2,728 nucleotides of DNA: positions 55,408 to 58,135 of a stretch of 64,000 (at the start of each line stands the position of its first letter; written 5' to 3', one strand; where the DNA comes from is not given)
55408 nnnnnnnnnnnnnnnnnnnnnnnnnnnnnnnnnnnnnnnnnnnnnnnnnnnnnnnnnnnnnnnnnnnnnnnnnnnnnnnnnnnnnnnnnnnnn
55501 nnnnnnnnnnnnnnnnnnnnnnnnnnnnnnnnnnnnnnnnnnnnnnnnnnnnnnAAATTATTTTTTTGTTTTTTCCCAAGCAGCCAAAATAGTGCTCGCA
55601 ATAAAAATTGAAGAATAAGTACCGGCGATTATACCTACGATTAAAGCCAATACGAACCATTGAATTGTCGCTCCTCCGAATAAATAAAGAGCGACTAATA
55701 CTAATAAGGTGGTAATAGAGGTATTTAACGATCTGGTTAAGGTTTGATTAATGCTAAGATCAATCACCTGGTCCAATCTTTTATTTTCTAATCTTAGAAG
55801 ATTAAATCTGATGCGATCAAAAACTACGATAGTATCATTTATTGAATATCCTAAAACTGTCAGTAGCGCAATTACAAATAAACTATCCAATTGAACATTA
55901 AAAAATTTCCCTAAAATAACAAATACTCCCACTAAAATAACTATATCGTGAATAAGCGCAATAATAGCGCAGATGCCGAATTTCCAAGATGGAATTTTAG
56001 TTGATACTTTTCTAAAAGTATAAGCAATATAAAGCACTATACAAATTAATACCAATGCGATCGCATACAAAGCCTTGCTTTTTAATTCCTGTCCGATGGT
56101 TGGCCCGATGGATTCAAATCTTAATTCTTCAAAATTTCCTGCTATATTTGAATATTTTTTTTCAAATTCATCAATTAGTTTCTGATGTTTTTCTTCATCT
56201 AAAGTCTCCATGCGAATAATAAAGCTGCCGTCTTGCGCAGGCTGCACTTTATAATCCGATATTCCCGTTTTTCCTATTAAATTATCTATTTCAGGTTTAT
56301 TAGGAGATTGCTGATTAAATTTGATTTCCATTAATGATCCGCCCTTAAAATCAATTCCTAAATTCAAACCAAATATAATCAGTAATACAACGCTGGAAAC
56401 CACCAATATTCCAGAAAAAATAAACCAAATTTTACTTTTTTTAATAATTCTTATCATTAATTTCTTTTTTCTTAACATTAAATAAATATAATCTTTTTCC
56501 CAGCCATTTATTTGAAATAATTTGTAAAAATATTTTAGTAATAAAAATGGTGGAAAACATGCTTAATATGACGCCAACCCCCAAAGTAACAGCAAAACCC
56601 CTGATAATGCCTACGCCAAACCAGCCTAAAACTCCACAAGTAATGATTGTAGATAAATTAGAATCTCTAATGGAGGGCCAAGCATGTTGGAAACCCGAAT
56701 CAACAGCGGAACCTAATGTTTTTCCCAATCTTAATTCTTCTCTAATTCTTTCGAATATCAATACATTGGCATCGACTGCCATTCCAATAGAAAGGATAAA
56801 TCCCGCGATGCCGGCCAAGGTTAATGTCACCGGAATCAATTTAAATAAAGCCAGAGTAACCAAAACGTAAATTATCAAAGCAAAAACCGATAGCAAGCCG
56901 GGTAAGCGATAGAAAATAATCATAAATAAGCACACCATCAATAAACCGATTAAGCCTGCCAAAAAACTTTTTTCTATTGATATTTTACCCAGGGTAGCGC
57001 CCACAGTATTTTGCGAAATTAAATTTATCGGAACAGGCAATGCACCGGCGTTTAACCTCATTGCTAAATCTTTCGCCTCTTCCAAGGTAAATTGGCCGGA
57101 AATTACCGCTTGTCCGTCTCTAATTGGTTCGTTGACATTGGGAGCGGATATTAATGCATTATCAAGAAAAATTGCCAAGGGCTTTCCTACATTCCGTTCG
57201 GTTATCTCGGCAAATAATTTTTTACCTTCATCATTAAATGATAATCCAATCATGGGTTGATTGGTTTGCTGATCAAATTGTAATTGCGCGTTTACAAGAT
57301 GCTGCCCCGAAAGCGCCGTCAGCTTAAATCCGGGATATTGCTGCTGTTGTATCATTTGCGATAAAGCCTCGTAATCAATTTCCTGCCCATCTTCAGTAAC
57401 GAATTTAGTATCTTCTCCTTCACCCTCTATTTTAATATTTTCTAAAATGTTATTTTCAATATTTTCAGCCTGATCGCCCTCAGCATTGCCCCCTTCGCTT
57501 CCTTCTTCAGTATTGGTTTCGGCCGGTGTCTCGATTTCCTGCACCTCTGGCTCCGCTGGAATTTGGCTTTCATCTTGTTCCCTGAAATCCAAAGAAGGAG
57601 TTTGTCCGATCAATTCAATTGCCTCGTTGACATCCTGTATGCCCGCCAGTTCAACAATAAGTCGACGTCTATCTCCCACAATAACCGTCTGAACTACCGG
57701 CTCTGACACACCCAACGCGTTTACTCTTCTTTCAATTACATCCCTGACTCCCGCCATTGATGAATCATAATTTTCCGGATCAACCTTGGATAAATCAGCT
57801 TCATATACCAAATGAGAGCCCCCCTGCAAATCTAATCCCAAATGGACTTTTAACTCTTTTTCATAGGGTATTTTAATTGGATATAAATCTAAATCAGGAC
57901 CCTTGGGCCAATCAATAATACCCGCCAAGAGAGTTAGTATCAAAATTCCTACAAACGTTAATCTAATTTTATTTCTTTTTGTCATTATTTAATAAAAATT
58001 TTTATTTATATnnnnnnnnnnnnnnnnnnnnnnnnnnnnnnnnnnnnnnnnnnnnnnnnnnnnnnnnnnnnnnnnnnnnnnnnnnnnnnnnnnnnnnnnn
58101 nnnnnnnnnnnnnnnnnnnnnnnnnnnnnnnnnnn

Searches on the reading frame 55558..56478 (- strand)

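Call 36: search_protein_families(library=pfam, proteins=[window:55558-56478:-], max_evalue=0.00001)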
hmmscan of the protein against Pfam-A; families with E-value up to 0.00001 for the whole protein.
window:55558-56478:- (306 aa): 2 families
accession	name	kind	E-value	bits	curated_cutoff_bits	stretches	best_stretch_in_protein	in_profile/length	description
PF02355.23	SecD_SecF_C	-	1.7e-60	204.2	20.5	1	106-303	3-188/189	Protein export membrane protein SecD/SecF, C-terminal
PF07549.19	Sec_GG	-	5.1e-10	39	20.3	1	31-57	1-27/28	SecD/SecF GG Motif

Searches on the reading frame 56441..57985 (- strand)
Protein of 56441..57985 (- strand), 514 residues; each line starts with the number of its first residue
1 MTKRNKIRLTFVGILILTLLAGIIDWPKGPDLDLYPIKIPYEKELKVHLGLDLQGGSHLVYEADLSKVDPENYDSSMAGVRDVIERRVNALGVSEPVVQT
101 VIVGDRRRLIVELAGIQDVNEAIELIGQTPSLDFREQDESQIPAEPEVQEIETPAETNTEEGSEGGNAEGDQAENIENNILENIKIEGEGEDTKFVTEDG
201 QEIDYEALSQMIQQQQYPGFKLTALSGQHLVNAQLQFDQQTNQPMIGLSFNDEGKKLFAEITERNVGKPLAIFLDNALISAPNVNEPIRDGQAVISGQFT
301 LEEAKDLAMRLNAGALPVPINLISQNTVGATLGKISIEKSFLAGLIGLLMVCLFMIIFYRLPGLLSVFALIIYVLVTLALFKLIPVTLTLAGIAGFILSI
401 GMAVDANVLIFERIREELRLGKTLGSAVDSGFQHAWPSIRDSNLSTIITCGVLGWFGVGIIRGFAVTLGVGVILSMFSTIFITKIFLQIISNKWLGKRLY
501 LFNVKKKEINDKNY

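Call 36: search_protein_families(library=pfam, proteins=[window:56441-57985:-], max_evalue=0.00001)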
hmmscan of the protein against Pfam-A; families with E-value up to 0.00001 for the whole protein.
window:56441-57985:- (514 aa): 4 families
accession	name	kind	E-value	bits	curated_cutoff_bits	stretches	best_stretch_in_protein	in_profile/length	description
PF22599.2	SecDF_P1_head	-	3e-35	121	27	1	215-318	11-114/114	SecDF, P1 head subdomain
PF02355.23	SecD_SecF_C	-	2.9e-17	63.1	20.5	1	321-491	14-187/189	Protein export membrane protein SecD/SecF, C-terminal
PF21760.3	SecD_1st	-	4.6e-17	61.7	27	1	80-138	4-59/60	Protein translocase subunit SecDF, P1 domain, N-terminal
PF03176.21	MMPL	-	4.5e-09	36.1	20.5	1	335-480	140-292/333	MMPL family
